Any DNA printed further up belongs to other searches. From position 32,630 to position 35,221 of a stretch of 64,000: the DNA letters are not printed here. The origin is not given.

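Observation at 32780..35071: Unusual single-polypeptide fusion of a DPM1/GtrB-like GT2 and a cellulose-synthase-like processive GT2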

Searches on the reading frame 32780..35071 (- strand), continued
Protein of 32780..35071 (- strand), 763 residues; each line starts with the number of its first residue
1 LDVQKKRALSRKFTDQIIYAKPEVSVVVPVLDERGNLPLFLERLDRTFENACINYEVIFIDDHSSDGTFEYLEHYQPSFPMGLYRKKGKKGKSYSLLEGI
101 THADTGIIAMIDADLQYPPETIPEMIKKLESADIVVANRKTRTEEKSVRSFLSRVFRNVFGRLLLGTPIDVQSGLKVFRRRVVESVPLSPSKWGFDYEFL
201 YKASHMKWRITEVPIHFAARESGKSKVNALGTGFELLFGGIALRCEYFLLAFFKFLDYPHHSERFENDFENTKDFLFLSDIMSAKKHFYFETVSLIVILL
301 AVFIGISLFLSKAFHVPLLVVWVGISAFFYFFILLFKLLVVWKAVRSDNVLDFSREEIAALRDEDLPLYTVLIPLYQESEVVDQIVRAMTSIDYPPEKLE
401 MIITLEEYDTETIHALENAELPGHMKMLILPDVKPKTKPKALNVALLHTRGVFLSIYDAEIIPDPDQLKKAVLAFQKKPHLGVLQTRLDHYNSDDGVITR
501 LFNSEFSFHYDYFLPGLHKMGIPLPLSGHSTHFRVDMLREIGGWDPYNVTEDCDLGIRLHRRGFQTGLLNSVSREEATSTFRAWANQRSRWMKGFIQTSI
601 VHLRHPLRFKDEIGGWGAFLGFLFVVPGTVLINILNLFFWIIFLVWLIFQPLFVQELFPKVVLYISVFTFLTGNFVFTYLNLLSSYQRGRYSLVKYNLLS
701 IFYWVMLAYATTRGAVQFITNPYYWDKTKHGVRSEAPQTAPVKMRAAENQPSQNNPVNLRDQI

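Call 29: fold_search(model_id=the predicted structure, library=pdb)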
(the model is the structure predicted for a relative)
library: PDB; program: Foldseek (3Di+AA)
matches with E <= 10: 1386; with E <= 0.001: 310
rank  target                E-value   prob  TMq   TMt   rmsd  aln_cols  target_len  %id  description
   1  9b8v_E                7.8e-18  1.00  0.38  0.35  14.4       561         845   18  AlphaFold2 informed cryo-EM model of the E. coli cellulose synthase BcsAG3B6 complex (released 2025-02-19)
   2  5mlz                  1.6e-15  1.00  0.27  0.56   4.2       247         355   26  Dolichyl phosphate mannose synthase in complex with GDP and Mg2+ (released 2017-08-09)
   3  9fnn_A                7.9e-15  1.00  0.36  0.35  17.6       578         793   18  Cryo-EM structure of the c-di-GMP-saturated 'crown'less Bcs macrocomplex for cellulose secretion in E. coli (released 2024-10-16)
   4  2z86_B                1.2e-14  1.00  0.24  0.29  19.1       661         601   13  Crystal structure of chondroitin polymerase from Escherichia coli strain K4 (K4CP) complexed with UDP-GlcUA and UDP (released 2008-09-16)
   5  9ep0                  2.0e-14  1.00  0.26  0.56   4.0       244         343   26  Dolichyl phosphate mannose synthase in complex with donor (GDP-Man) and traces of acceptor (Dol55P) and product (Dol55P- (released 2025-10-01)
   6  5mm1                  2.0e-14  1.00  0.26  0.56   4.3       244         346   27  Dolichyl phosphate mannose synthase in complex with GDP and dolichyl phosphate mannose (released 2017-08-09)
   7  7sp8_A                2.4e-14  1.00  0.38  0.55  10.9       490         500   12  Chlorella virus Hyaluronan Synthase bound to UDP-GlcNAc (released 2022-04-06)
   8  7sp7_A                2.5e-14  1.00  0.36  0.52  12.8       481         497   13  Chlorella virus hyaluronan synthase inhibited by UDP (released 2022-04-06)
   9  4p00_A                2.7e-14  1.00  0.41  0.43   5.5       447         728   18  Bacterial Cellulose Synthase in complex with cyclic-di-GMP and UDP (released 2014-04-09)
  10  8smn_A                4.9e-14  1.00  0.37  0.53   7.2       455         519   14  Xenopus laevis hyaluronan synthase 1, nascent HA polymer bound state (released 2024-05-01)
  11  9yq4_A                6.0e-14  1.00  0.37  0.54  10.4       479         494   12  Chlorella virus hyaluronan synthase bound to a proofreading UDP-GlcA (released 2025-12-10)
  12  9asc_A                6.9e-14  1.00  0.27  0.60   4.8       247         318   26  Cryo-EM Structure of the Glycosyltransferase ArnC from Salmonella enterica in the UDP-bound State Determined on Talos  (released 2025-02-05)
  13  9fmv_A                6.9e-14  1.00  0.31  0.31  16.9       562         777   17  Cryo-EM structure of the c-di-GMP-free synthase:pEtN transferase complex (BcsA-Bct-G3) from the E. coli cellulose secr (released 2024-10-16)
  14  9fmz_A                7.3e-14  1.00  0.36  0.33  11.0       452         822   19  Cryo-EM structure of the c-di-GMP-bound synthase:pEtN transferase complex (BcsA-Bct-G3) from the E. coli cellulose sec (released 2024-10-16)
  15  8smp_A                8.5e-14  1.00  0.33  0.45  15.7       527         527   15  Xenopus laevis hyaluronan synthase 1, UDP-bound, gating loop inserted state (released 2024-05-01)
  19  2z86_D                1.0e-13  1.00  0.24  0.31  19.0       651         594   12  Crystal structure of chondroitin polymerase from Escherichia coli strain K4 (K4CP) complexed with UDP-GlcUA and UDP (released 2008-09-16)
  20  2z86_A                1.1e-13  1.00  0.26  0.33  18.6       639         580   12  Crystal structure of chondroitin polymerase from Escherichia coli strain K4 (K4CP) complexed with UDP-GlcUA and UDP (released 2008-09-16)
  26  2z86_C                4.1e-13  1.00  0.25  0.31  18.5       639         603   14  Crystal structure of chondroitin polymerase from Escherichia coli strain K4 (K4CP) complexed with UDP-GlcUA and UDP (released 2008-09-16)
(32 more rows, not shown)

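Call 64: search_protein_families(library=pfam, proteins=[L040:5213-9958:+, L047:9959-14719:+, L035:882-5090:+], max_evalue=0.01)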
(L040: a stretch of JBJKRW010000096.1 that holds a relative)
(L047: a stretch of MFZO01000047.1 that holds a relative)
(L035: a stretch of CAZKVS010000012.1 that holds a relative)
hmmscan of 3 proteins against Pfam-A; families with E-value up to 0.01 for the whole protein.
L040:5213-9958:+ (1582 aa): 12 families
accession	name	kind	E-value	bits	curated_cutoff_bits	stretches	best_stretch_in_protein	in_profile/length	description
PF00534.26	Glycos_transf_1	-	1.6e-43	148.7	26.4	1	1399-1561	6-169/172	Glycosyl transferases group 1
PF00535.33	Glycos_transf_2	-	3.4e-40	138.2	23.3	2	16-148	1-138/168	Glycosyl transferase family 2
PF13692.12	Glyco_trans_1_4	-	2.2e-33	116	27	1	1408-1550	1-142/142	Glycosyl transferases group 1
PF13641.12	Glyco_tranf_2_3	-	8.6e-30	104.9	27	2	356-582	3-230/230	Glycosyltransferase like family 2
PF13632.12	Glyco_trans_2_3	-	2e-23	83.7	27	1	440-662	1-187/198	Glycosyl transferase family group 2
PF13439.12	Glyco_transf_4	-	3.7e-16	60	28.5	1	1238-1399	2-170/170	Glycosyltransferase Family 4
PF10111.15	Glyco_tranf_2_2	-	3.9e-11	43.4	27.3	1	16-120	1-111/276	Glycosyltransferase like family 2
PF20706.3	GT4-conflict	-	7.4e-10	38.8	26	1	1396-1526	182-323/385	Family 4 Glycosyltransferase in conflict systems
PF13506.12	Glyco_transf_21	-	2.1e-09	37.5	21.7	1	418-580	9-173/174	Glycosyl transferase family 21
PF13579.12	Glyco_trans_4_4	-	8.4e-06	26.7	29.7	1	1238-1393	1-157/158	Glycosyl transferase 4-like domain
PF13524.12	Glyco_trans_1_2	-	9.6e-06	26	25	1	1433-1561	9-125/144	Glycosyl transferase-like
PF01943.22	Polysacc_synt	-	3.3e-05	23.9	28.2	1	795-1039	6-246/274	Polysaccharide biosynthesis protein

L047:9959-14719:+ (1587 aa): 11 families
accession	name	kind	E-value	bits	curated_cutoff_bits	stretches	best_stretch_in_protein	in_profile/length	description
PF00534.26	Glycos_transf_1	-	6.4e-45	153.2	26.4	1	1393-1548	13-169/172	Glycosyl transferases group 1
PF00535.33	Glycos_transf_2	-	6.3e-43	147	23.3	2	20-182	1-167/168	Glycosyl transferase family 2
PF13692.12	Glyco_trans_1_4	-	9.3e-36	123.6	27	1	1396-1537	2-142/142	Glycosyl transferases group 1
PF13641.12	Glyco_tranf_2_3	-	2.4e-26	93.6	27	2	359-587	1-230/230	Glycosyltransferase like family 2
PF13439.12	Glyco_transf_4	-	7.9e-19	68.7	28.5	1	1225-1385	2-169/170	Glycosyltransferase Family 4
PF13632.12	Glyco_trans_2_3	-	2.5e-18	67.1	27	1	445-641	1-188/198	Glycosyl transferase family group 2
PF13506.12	Glyco_transf_21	-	7e-10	39.1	21.7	1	84-157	14-88/174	Glycosyl transferase family 21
PF20706.3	GT4-conflict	-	3.8e-09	36.5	26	1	1372-1513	171-323/385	Family 4 Glycosyltransferase in conflict systems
PF13579.12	Glyco_trans_4_4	-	1e-07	32.9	29.7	1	1225-1361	1-138/158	Glycosyl transferase 4-like domain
PF13524.12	Glyco_trans_1_2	-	2e-07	31.5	25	1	1420-1545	5-122/144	Glycosyl transferase-like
PF10111.15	Glyco_tranf_2_2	-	2.2e-07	31.1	27.3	1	20-122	1-103/276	Glycosyltransferase like family 2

L035:882-5090:+ (1403 aa): 12 families
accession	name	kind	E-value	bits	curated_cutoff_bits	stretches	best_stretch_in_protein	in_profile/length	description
PF00534.26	Glycos_transf_1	-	1.3e-42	145.6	26.4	1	1218-1377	6-166/172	Glycosyl transferases group 1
PF13692.12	Glyco_trans_1_4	-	9.6e-35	120.4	27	1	1228-1369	2-142/142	Glycosyl transferases group 1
PF13632.12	Glyco_trans_2_3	-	1.2e-22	81.2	27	1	214-409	1-193/198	Glycosyl transferase family group 2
PF13641.12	Glyco_tranf_2_3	-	2.3e-22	80.6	27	1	128-356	1-230/230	Glycosyltransferase like family 2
PF13439.12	Glyco_transf_4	-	3.9e-20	73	28.5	1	1057-1217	2-169/170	Glycosyltransferase Family 4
PF00535.33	Glycos_transf_2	-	1.1e-12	48.6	23.3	1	132-264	2-131/168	Glycosyl transferase family 2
PF13579.12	Glyco_trans_4_4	-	3.7e-11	44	29.7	1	1057-1213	1-158/158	Glycosyl transferase 4-like domain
PF20706.3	GT4-conflict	-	3.3e-09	36.7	26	1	1209-1345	176-323/385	Family 4 Glycosyltransferase in conflict systems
PF13506.12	Glyco_transf_21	-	0.00071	19.5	21.7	1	189-354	6-173/174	Glycosyl transferase family 21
PF01943.22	Polysacc_synt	-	0.0012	18.8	28.2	1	598-851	3-246/274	Polysaccharide biosynthesis protein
PF13524.12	Glyco_trans_1_2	-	0.0014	19.1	25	1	1257-1374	13-119/144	Glycosyl transferase-like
PF01554.23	MatE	-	0.0033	17.6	24.9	1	605-734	4-138/161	MatE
